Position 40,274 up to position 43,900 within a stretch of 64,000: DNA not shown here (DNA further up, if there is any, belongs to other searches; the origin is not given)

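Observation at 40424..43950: Single-polypeptide PgaB/PgaC-like exopolysaccharide machine (GH18-like + CE4 deacetylase + GT2) with a coupled 67-aa acidic cytoplasmic protein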

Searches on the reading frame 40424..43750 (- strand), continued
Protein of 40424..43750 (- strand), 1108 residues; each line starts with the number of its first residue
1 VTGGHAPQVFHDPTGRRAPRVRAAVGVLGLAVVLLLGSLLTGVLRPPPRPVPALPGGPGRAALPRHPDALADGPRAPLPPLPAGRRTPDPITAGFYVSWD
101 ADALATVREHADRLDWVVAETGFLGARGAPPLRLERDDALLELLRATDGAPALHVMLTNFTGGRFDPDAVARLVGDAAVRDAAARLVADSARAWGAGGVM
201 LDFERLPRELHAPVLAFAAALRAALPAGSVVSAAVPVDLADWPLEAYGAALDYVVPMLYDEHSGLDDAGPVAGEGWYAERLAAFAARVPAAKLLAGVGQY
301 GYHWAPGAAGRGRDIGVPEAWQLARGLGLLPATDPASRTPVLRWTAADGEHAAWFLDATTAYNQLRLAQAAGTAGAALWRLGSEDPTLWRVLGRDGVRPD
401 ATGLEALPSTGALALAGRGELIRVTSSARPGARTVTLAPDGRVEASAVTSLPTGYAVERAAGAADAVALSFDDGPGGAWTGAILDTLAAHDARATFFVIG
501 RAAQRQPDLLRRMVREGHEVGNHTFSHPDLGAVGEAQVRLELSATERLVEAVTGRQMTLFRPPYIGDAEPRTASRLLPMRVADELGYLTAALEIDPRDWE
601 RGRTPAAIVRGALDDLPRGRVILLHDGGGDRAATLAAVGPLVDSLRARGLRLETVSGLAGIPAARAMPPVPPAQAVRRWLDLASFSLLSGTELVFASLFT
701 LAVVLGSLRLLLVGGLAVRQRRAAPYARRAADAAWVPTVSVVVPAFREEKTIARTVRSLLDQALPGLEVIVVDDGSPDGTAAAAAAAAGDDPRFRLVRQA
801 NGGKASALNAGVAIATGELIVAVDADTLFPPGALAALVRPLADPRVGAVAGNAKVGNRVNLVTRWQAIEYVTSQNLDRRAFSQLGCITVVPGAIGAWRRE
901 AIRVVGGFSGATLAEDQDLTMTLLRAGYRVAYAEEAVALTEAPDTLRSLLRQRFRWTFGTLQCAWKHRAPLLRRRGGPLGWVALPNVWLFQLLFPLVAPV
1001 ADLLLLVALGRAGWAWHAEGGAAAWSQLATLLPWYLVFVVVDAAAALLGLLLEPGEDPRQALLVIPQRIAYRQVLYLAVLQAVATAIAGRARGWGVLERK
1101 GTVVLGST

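Call 11: find_related_loci(query=A1, collection=genome_contigs, flank=4000)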
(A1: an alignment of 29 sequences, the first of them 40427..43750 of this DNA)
Query A1 (1108 aa) in genome_contigs; peptide patterns used: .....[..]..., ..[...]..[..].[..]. (x = any residue, [..] = any of these).
600 stretches matched a pattern (row limit reached: there are more); 589 encode a relative of the query (tblastn E <= 1e-3); the best 80 are kept; 80 distinct loci.
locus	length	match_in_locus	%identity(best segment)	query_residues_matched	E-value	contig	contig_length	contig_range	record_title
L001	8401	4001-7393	50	10-1105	0e+0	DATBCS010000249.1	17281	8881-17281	MAG TPA_asm: Gemmatimonadales bacterium isolate SMAG_U5791 k141_200738, whole genome shotgun sequence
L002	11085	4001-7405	45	9-1107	0e+0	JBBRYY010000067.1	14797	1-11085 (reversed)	MAG: Gemmatimonadales bacterium isolate metawrap_la5_1 metawrap_la5_1_K_694060_L_14797_cov_32.0000, whole genome shotgun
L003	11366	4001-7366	50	9-1103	0e+0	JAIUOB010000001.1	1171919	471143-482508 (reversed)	MAG: Gemmatimonadetes bacterium isolate GEMMA1 spades-bin.104~NODE_4_length_1171919_cov_3.31815, whole genome shotgun se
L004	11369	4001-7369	47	9-1103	0e+0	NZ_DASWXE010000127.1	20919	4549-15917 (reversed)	MAG: Gemmatimonas sp. isolate SMAG_U3676 k141_899333, whole genome shotgun sequence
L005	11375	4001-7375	46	8-1105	0e+0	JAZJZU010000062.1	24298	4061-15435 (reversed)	MAG: Gemmatimonadota bacterium isolate ADI_H2L1_1_122_18_3-bin035_1 ADIH2L11_B035_1_000000000062, whole genome shotgun s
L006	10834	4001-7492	44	5-1103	0e+0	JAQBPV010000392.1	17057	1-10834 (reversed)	MAG: Gemmatimonadetes bacterium isolate RYN_356 scaffold_4208312, whole genome shotgun sequence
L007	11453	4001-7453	45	9-1103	0e+0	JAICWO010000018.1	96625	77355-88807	MAG: Gemmatimonadaceae bacterium isolate LS_FP_2_bin.53 k141_4938576_length_96625_cov_49.5983, whole genome shotgun sequ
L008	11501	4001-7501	45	1-1105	0e+0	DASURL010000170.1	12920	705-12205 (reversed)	MAG TPA_asm: Gemmatimonadaceae bacterium isolate SMAG_U1706 k141_1064789, whole genome shotgun sequence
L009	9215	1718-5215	43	9-1108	0e+0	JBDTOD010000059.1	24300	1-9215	MAG: bacterium isolate cluster3_bin.166 NODE_6720_length_24300_cov_11.308105, whole genome shotgun sequence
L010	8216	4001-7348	48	9-1102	0e+0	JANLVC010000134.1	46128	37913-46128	MAG: Gemmatimonadota bacterium isolate OTE_21_metabat_209 OTE_21_k141_2873963, whole genome shotgun sequence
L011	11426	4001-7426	45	5-1107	0e+0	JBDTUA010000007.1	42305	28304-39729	MAG: Gemmatimonadota bacterium isolate cluster3_bin.33 NODE_2309_length_42305_cov_6.209728, whole genome shotgun sequenc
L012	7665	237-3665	43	9-1105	0e+0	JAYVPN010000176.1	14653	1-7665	MAG: Gemmatimonadota bacterium isolate GL72_DN_metabinner_28_sub GL72_DN_metabinner_28_sub_175, whole genome shotgun seq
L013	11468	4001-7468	46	5-1105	0e+0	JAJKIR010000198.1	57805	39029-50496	MAG: Gemmatimonas sp. isolate b28_HoplandSoilSeptJan k101_6675230, whole genome shotgun sequence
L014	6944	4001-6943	48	90-1054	0e+0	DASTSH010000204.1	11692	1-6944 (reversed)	MAG TPA_asm: Gemmatimonadaceae bacterium isolate SMAG_U2275 k141_594401, whole genome shotgun sequence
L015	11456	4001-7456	44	9-1105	0e+0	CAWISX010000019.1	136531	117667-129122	MAG: uncultured Gemmatimonadales bacterium isolate MFD09222.bin.2.35 genome assembly, contig: contig_72285, whole genome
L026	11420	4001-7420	42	9-1108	0e+0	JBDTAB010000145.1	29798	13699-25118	MAG: Gemmatimonadaceae bacterium isolate cluster2_bin.1 k127_6085800, whole genome shotgun sequence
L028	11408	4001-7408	42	9-1108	0e+0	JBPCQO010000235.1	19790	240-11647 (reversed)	MAG: Gemmatimonadaceae bacterium isolate TH_ant_mag_210 k127_9446497, whole genome shotgun sequence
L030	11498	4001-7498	44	9-1108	0e+0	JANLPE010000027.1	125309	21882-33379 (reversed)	MAG: Gemmatimonadaceae bacterium isolate OTE_38_metabat_423 OTE_38_k141_568576, whole genome shotgun sequence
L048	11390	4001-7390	42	1-1108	0e+0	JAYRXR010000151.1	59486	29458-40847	MAG: Actinomycetota bacterium isolate EBPR_ori4bin.3 k141_178546, whole genome shotgun sequence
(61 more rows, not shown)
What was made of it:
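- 40424..43750 (-): Gene for the 1108-aa tri-domain synthase (GTG start at 43750, stop at 40424-40426). Full-length homologues exist in at least 589 species genomes (call 11).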

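Call 16: find_encoding_contigs(protein=P0001, flank=10000, max_places=2)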
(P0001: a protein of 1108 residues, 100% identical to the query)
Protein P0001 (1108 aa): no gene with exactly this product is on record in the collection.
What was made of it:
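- Tried and rejected: find_encoding_contigs for the window protein itself: not on record (call 16).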

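Call 17: find_encoding_contigs(protein=P0009, flank=6000, max_places=2)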
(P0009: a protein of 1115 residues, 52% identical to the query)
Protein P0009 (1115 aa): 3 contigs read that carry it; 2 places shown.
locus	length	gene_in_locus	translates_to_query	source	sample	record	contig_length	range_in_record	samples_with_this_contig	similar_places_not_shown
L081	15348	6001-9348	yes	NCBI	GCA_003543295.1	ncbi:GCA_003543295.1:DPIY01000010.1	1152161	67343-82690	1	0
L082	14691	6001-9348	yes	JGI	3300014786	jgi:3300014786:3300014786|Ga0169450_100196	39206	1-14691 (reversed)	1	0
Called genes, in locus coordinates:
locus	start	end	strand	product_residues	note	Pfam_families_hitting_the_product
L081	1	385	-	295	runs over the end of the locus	PF10067:DUF2306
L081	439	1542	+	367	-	PF12625:Arabinose_bd, PF00165:HTH_AraC (faint), PF12833:HTH_18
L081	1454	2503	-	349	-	PF12852:Cupin_6, PF00165:HTH_AraC (weak), PF12833:HTH_18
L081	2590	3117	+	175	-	PF07681:DoxX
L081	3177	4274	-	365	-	PF12697:Abhydrolase_6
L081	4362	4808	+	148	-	PF07606:DUF1569, PF12867:DinB_2 (weak)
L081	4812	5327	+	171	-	PF12867:DinB_2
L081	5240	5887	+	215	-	PF00583:Acetyltransf_1 (weak), PF13527:Acetyltransf_9, PF13508:Acetyltransf_7 (weak)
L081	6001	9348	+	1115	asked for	PF00704:Glyco_hydro_18, PF01522:Polysacc_deac_1, PF13506:Glyco_transf_21, PF00535:Glycos_transf_2, PF10111:Glyco_tranf_2_2, PF13641:Glyco_tranf_2_3, PF01644:Chitin_synth_1, PF13632:Glyco_trans_2_3, +1 more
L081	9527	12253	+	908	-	PF13449:Phytase-like (faint), PF00932:LTD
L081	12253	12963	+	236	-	PF07589:PEP_exosort_dom (faint)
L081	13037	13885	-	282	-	PF02129:Peptidase_S15 (faint), PF00561:Abhydrolase_1, PF12146:Hydrolase_4, PF12697:Abhydrolase_6, PF00326:Peptidase_S9 (faint)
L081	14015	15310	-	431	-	PF04389:Peptidase_M28, PF01546:Peptidase_M20, PF05343:Peptidase_M42, PF07687:M20_dimer (weak)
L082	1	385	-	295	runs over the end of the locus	PF10067:DUF2306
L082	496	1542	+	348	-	PF12625:Arabinose_bd, PF00165:HTH_AraC (faint), PF12833:HTH_18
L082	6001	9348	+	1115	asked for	PF00704:Glyco_hydro_18, PF01522:Polysacc_deac_1, PF13506:Glyco_transf_21, PF00535:Glycos_transf_2, PF10111:Glyco_tranf_2_2, PF13641:Glyco_tranf_2_3, PF01644:Chitin_synth_1, PF13632:Glyco_trans_2_3, +1 more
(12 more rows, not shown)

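Call 43: find_encoding_contigs(protein=P0008, flank=5000, max_places=2)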
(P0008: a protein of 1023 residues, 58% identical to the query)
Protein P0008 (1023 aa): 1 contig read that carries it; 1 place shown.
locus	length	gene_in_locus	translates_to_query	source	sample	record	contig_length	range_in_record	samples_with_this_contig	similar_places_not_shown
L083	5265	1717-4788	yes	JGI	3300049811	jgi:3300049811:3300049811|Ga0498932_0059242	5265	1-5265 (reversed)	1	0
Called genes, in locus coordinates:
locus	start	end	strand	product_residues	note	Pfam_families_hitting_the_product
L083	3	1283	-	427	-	?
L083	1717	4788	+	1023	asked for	PF00704:Glyco_hydro_18, PF01522:Polysacc_deac_1, PF13506:Glyco_transf_21, PF00535:Glycos_transf_2, PF13641:Glyco_tranf_2_3, PF01644:Chitin_synth_1 (weak), PF03142:Chitin_synth_2, PF13632:Glyco_trans_2_3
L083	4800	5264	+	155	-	?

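Call 48: search_dna_similar(query=window:40427-43750:-, collection=plasmids, mode=protein, max_evalue=1e-20, max_rows=25)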
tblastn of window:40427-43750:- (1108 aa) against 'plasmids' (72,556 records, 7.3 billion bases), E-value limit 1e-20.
Records with a match: 496; places in all: 514; records where one place covers at least 80% of the query: 20.
Best place of each record, by identity: <60% 496.
By first word of the organism name: Ralstonia 129; Rhizobium 102; Sinorhizobium 75; Escherichia 28; Bacillus 13; Sphingobium 8; Sulfitobacter 8; Streptomyces 7; Enterobacter 7; Lactococcus 7; and 50 more.
By predicted mobility (MOB-suite, as given by PLSDB): conjugative 204; non-mobilizable 147; mobilizable 145.
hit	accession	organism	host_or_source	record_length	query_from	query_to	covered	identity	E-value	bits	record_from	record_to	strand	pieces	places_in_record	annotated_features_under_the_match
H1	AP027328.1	Sphingobium sp. TomTYG64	-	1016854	91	1103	91%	41.4%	1e-156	524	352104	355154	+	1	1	glycosyl transferase family 2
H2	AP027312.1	Sphingobium sp. TomMM7A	-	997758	91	1103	91%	41.3%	6e-158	528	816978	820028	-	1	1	glycosyl transferase family 2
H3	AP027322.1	Sphingobium sp. TomTYG43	-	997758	91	1103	91%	41.3%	6e-158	528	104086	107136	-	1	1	glycosyl transferase family 2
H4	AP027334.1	Sphingobium sp. TomTYG71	-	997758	91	1103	91%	41.3%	6e-158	528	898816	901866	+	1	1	glycosyl transferase family 2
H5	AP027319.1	Sphingobium sp. TomTYG42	-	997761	91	1103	91%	41.3%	6e-158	528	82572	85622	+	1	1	glycosyl transferase family 2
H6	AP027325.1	Sphingobium sp. TomTYG46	-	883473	91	1103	91%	41.3%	6e-157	525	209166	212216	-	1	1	glycosyl transferase family 2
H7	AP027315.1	Sphingobium sp. TomMM15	-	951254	91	1103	91%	41.3%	4e-156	523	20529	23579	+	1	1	glycosyl transferase family 2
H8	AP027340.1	Sphingobium sp. TomTYG73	-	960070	91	1103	91%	41.2%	3e-156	523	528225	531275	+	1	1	glycosyl transferase family 2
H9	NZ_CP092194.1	Deinococcus sp. KNUC1210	Setaria viridis,cell ...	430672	92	1103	91%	39.8%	1e-148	500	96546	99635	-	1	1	glycosyltransferase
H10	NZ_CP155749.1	Sphingomonas parapaucimobilis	Chinese cabbage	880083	90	1103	92%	38.8%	6e-164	545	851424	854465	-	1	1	glycosyltransferase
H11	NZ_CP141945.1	Novosphingobium sp. RL4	Rheum palmatum L.,Single ...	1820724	90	1103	92%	38.5%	2e-150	506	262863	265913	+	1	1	none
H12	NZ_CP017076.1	Novosphingobium resinovorum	single cell,soil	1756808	238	1103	71%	44.9%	2e-84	558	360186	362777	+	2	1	none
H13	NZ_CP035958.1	Bacillus mycoides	cell culture,soil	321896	94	1107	92%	34.3%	3e-160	535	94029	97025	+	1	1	glycosyltransferase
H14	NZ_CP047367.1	Bacillus nitratireducens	Solanum lycopersicum L.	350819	94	1103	91%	34.4%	2e-160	535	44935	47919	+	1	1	glycosyltransferase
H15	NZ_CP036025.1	Bacillus mycoides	cell culture,soil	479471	94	1107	92%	34.2%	2e-160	535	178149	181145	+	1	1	glycosyltransferase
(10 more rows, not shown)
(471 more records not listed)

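Call 52: predict_structure(alignment_id=A2)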
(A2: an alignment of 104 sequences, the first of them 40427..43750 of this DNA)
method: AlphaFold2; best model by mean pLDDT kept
length: 1108 residues; sequences in the alignment: 104
mean_pLDDT: 91.3   pTM: 0.81
mean pLDDT of the five models: 91.3, 90.7, 89.7, 89.6, 89.3
residues with pLDDT >= 90: 873; 70-90: 187; 50-70: 23; < 50: 25
segments of 3 or more residues with pLDDT < 50: 1-3, 59-79
pLDDT, mean of each block of 10 residues (from residue 1): 67 94 95 93 88 67 34 39 62 94 91 97 91 94 90 97 92 97 97 96 96 98 95 89 95 95 85 95 97 92 84 88 92 95 94 95 97 96 93 95 91 78 90 96 96 89 92 96 98 98 97 98 93 89 97 97 76 87 94 91 95 95 95 98 98 96 95 95 94 91 93 94 82 93 97 97 96 97 98 98 95 98 96 95 95 94 95 90 90 91 96 95 96 94 94 94 97 95 94 90 89 82 84 92 94 93 91 93 95 83 79
secondary structure, 60 per line:
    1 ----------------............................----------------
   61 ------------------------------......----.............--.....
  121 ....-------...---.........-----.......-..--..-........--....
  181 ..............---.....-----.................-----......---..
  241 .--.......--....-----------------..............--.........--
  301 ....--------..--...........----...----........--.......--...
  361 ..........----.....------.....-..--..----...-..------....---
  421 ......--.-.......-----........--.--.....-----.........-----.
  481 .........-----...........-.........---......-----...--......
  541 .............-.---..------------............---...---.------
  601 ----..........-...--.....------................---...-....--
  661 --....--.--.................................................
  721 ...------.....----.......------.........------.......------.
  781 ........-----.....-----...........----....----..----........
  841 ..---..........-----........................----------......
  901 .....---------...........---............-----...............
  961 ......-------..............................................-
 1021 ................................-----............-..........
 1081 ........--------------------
elements in order (helices of 4 or more, strands of 3 or more residues): H17-44 E91-96 H101-113 E116-124 E132-134 H138-146 E152-158 H167-174 H177-194 E198-202 H208-224 E230-235 H244-250 E253-256 H274-287 E293-298 E301-304 H317-327 E332-334 E339-346 E349-355 H358-370 E375-379 H386-390 E414-417 E421-426 E431-437 E443-450 E456-460 E466-474 H480-489 E495-499 H500-505 H507-515 E519-524 H535-553 H573-584 E588-590 H605-614 E621-625 H632-647 E651-653 H655-658 H663-666 H672-723 H730-734 E739-745 H752-760 E767-773 H780-788 E794-798 H804-814 E819-822 H833-842 E846-855 H861-884 E895-898 H899-905 H915-925 E929-940 H946-966 H974-1019 H1021-1052 H1058-1069 H1071-1088
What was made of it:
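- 43619..43723 (-): Residues 10-44: cytoplasmic Arg-rich motif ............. followed by TM1. This is the MatA-like module. Model pLDDT is 88-95 (call 52).
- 42371..42511 (-): Residues ~414-460: beta-strand linker domain between GH18 and CE4, function unknown. DSSP strands at 414-460 in the AF2 model (call 52).
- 41582..41737 (-): Residues ~672-723: long helix containing TM2, returning the chain to the cytoplasm. Helix 672-723 in the model (call 52).
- Model quality: high-confidence full-length model, pLDDT 91.3, pTM 0.81 (call 52).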
